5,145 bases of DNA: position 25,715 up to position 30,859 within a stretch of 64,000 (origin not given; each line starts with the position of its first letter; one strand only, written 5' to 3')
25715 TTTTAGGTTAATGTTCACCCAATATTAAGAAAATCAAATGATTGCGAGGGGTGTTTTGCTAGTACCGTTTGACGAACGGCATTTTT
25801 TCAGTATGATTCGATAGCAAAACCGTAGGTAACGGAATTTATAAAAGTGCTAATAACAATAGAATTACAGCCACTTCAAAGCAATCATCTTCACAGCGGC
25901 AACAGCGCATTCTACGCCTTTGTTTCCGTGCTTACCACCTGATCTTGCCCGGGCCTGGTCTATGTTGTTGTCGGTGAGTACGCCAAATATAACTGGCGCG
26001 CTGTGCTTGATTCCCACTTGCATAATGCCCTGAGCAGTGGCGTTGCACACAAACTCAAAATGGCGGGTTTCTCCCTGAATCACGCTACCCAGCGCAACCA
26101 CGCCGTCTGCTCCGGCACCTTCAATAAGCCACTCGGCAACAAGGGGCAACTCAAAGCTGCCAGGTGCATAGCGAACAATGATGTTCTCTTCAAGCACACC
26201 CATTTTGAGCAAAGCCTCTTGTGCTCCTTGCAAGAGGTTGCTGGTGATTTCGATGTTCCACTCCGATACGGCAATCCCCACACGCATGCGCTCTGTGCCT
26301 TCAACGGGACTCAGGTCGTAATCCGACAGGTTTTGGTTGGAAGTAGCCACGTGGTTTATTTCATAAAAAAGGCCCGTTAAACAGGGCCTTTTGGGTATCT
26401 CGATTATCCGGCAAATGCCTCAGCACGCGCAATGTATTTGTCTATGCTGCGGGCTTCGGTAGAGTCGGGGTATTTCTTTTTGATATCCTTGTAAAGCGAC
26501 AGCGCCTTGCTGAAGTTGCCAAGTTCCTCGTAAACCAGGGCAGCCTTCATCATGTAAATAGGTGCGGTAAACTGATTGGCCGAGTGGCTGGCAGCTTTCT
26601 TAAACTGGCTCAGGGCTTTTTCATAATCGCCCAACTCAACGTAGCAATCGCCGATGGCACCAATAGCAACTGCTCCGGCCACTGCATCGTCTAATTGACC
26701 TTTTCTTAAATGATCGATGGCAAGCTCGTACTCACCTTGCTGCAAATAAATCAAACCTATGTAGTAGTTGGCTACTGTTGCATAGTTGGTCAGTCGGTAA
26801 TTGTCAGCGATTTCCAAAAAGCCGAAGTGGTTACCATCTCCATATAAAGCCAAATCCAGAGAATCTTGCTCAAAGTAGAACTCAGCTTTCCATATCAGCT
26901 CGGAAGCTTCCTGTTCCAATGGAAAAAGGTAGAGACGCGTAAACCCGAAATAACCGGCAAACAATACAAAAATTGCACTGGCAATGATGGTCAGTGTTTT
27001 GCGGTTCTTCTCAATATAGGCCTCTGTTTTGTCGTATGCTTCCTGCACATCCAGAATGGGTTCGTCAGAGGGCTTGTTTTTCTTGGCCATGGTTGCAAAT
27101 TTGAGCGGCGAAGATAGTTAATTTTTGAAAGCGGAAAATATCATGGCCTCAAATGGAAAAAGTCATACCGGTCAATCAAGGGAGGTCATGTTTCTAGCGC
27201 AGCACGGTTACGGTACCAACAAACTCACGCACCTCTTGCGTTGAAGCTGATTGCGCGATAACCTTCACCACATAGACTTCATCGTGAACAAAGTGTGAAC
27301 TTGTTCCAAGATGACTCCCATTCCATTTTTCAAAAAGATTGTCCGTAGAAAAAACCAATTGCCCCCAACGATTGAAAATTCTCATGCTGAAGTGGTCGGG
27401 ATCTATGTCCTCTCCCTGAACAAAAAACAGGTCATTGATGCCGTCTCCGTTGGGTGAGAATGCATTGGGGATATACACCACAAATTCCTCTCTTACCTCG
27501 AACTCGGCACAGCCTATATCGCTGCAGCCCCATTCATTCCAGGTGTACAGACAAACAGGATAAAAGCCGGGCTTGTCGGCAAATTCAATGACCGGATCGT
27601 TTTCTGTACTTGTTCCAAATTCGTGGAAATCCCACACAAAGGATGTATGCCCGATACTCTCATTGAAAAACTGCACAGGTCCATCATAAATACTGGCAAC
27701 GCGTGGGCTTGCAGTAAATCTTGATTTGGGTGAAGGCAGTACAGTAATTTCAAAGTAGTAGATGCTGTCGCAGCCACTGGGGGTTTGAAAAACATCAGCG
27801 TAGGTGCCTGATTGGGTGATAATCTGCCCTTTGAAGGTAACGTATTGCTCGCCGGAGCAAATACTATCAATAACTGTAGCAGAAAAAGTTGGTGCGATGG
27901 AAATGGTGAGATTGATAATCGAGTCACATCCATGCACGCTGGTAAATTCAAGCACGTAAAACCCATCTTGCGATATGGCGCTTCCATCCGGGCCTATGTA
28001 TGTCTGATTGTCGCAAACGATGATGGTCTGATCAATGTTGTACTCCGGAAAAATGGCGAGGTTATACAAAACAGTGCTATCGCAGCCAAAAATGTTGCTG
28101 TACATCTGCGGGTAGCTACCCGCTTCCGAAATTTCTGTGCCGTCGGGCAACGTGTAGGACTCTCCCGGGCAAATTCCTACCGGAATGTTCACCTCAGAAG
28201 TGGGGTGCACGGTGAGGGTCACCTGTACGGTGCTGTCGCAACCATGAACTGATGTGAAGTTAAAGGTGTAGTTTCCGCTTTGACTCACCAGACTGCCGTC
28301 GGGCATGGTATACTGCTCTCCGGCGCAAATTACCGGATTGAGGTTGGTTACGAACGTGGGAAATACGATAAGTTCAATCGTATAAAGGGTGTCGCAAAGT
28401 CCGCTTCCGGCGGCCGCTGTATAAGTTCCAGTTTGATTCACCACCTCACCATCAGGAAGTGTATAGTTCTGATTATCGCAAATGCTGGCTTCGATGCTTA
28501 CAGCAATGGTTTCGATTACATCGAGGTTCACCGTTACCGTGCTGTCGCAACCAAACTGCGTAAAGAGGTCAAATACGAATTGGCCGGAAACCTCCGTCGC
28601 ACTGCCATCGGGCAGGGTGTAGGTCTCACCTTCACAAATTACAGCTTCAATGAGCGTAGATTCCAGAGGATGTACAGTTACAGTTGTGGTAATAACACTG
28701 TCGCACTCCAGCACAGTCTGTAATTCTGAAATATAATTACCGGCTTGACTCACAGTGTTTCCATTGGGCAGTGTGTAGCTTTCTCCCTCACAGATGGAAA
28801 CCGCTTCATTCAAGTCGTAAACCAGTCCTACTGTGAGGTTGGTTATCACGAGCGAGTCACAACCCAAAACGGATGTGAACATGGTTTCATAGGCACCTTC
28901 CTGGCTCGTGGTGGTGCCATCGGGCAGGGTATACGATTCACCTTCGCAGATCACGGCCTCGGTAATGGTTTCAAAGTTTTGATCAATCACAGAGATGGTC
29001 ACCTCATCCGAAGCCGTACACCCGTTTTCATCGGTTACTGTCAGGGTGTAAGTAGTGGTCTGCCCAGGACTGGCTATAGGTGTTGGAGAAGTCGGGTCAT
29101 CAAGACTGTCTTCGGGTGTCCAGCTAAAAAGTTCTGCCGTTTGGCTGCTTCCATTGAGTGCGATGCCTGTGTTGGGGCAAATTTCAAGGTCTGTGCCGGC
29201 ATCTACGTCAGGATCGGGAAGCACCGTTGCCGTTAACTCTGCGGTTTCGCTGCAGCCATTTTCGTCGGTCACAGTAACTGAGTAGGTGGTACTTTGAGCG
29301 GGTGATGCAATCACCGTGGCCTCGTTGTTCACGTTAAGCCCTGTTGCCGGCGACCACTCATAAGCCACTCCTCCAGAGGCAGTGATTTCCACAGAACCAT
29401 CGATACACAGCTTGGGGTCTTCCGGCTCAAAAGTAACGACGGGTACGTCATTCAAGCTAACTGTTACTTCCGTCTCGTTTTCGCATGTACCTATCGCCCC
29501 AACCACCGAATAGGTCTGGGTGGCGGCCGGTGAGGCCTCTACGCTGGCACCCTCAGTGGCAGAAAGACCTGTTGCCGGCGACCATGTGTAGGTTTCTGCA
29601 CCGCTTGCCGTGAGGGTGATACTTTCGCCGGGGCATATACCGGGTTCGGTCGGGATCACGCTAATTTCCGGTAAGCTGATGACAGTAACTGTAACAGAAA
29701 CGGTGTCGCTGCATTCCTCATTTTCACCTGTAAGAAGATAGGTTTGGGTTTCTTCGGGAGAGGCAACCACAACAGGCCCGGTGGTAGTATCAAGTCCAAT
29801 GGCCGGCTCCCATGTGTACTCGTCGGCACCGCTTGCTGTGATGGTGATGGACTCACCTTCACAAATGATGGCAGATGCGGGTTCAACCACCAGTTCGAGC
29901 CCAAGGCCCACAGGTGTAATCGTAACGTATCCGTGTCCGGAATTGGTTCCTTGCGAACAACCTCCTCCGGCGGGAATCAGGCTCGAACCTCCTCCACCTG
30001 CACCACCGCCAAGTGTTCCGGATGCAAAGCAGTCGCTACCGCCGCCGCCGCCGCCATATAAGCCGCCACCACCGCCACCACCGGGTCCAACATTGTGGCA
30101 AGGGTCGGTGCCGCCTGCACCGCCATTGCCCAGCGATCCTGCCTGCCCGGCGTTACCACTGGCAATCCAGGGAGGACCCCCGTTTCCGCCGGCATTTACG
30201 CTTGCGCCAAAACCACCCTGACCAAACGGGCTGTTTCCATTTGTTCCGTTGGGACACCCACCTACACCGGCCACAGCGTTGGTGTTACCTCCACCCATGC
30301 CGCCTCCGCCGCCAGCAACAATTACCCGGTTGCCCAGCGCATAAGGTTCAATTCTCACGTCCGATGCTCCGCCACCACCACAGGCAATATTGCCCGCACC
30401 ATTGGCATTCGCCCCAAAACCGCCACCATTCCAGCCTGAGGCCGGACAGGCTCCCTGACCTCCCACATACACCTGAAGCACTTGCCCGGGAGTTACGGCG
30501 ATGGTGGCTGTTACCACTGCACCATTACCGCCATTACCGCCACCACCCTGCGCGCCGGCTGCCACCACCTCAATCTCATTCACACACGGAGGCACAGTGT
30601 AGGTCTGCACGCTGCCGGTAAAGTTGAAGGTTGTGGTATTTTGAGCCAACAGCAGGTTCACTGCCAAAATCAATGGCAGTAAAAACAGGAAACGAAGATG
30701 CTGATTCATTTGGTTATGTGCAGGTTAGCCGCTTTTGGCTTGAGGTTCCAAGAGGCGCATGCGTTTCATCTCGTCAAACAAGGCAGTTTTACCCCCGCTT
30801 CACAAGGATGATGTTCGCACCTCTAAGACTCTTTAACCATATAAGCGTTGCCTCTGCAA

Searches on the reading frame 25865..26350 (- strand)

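Call 68: search_protein_families(library=pfam, proteins=[window:25865-26350:-], max_evalue=0.0001)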
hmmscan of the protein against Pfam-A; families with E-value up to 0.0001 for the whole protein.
window:25865-26350:- (161 aa): 1 family
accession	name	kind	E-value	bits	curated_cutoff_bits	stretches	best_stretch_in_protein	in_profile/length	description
PF00885.24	DMRL_synthase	-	1.8e-51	174.2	26.7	1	22-158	2-137/139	6,7-dimethyl-8-ribityllumazine synthase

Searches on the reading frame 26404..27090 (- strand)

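Call 68: search_protein_families(library=pfam, proteins=[window:26404-27090:-], max_evalue=0.0001)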
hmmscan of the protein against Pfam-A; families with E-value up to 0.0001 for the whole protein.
window:26404-27090:- (228 aa): 13 families
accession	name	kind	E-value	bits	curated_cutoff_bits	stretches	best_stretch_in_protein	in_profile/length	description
PF07719.23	TPR_2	-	9.9e-14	50.7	27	0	145-169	6-30/34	Tetratricopeptide repeat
PF13174.12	TPR_6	-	1.7e-12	47.5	26.3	1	180-210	3-33/33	Tetratricopeptide repeat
PF13428.12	TPR_14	-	2.5e-11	43.5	23.5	0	182-214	6-38/44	Tetratricopeptide repeat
PF13424.12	TPR_12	-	7e-11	42.6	30.1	1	106-167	5-72/77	Tetratricopeptide repeat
PF00515.34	TPR_1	-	2.1e-10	40.4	27.8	0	109-130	5-26/34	Tetratricopeptide repeat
PF13432.12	TPR_16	-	4e-10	40.4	32.7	0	147-210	4-64/65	Tetratricopeptide repeat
PF13181.12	TPR_8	-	1.3e-09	37.9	25.7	0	144-167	5-28/34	Tetratricopeptide repeat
PF13176.12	TPR_7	-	2.9e-09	36.7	27.9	0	142-165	1-24/36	Tetratricopeptide repeat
PF14559.12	TPR_19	-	9.6e-09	35.9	25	1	151-214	2-62/68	Tetratricopeptide repeat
PF13414.12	TPR_11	-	1.8e-07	31.2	26.8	0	147-168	1-22/42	TPR repeat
PF12895.13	ANAPC3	-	8.3e-07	29.6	27.2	0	106-165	24-81/82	Anaphase-promoting complex, cyclosome, subunit 3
PF09976.15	TPR_21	-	8.7e-06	26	25.5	0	94-181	102-186/193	Tetratricopeptide repeat-like domain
PF21545.3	T7SS_EccA1_N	-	1.9e-05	24.5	27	1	99-213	126-241/272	T7SS, ESX-1 secretion system protein EccA1, N-terminal domain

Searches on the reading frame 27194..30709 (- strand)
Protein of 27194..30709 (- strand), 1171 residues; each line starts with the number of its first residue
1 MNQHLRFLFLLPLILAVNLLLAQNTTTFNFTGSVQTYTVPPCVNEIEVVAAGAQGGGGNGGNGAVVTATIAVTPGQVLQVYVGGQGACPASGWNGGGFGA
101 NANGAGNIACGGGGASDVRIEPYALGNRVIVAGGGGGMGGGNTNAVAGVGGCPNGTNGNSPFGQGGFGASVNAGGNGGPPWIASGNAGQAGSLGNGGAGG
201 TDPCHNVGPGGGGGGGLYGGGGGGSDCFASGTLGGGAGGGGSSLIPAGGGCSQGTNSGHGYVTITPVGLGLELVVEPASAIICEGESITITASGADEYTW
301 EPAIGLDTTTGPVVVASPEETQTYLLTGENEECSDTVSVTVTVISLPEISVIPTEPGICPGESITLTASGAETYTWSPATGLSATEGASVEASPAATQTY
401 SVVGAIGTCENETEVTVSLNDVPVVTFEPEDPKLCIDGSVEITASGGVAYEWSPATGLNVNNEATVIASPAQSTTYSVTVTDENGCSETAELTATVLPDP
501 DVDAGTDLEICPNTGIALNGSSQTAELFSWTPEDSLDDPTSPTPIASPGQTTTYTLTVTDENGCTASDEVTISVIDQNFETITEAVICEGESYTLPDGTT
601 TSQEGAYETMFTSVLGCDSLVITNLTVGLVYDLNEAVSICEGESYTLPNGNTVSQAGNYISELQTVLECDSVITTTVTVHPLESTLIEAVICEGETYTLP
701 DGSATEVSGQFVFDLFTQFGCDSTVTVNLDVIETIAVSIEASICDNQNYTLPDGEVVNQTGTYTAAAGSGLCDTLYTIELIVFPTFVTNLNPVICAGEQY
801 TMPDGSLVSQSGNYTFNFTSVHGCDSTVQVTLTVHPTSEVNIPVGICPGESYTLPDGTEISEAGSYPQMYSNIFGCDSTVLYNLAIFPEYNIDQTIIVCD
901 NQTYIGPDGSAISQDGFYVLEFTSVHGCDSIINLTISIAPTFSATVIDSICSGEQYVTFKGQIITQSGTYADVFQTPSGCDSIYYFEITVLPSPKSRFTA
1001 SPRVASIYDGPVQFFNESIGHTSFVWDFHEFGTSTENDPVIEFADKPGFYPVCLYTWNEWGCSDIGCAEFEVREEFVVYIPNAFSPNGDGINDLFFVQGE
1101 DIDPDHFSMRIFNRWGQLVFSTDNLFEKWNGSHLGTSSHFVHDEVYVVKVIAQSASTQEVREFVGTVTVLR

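Call 15: search_protein_families(library=pfam, proteins=[window:27194-30709:-])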
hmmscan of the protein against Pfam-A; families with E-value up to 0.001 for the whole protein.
window:27194-30709:- (1171 aa): 6 families
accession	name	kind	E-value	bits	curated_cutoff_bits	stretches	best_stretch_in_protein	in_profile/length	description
PF13585.12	CHU_C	-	2e-15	57.1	27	1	1080-1150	3-72/86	CHU_C Type IX secretion signal domain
PF12810.13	ALK_LTK_GRD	-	5.6e-09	36.8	24.5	1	50-245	14-199/243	ALK/LTK, Glycine-rich domain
PF19081.6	Ig_7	-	9e-07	29.6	27.3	0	423-498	4-84/84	Ig-like domain CHU_C associated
PF22352.2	K319L-like_PKD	-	1.1e-06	29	27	1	504-574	1-84/84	K319L-like, PKD domain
PF18911.6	PKD_4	-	5.9e-05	23.5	27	0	1020-1065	33-77/85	PKD domain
PF20606.3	DUF6799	-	0.00052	20.1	26.8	0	746-769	24-47/63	Domain of unknown function (DUF6799)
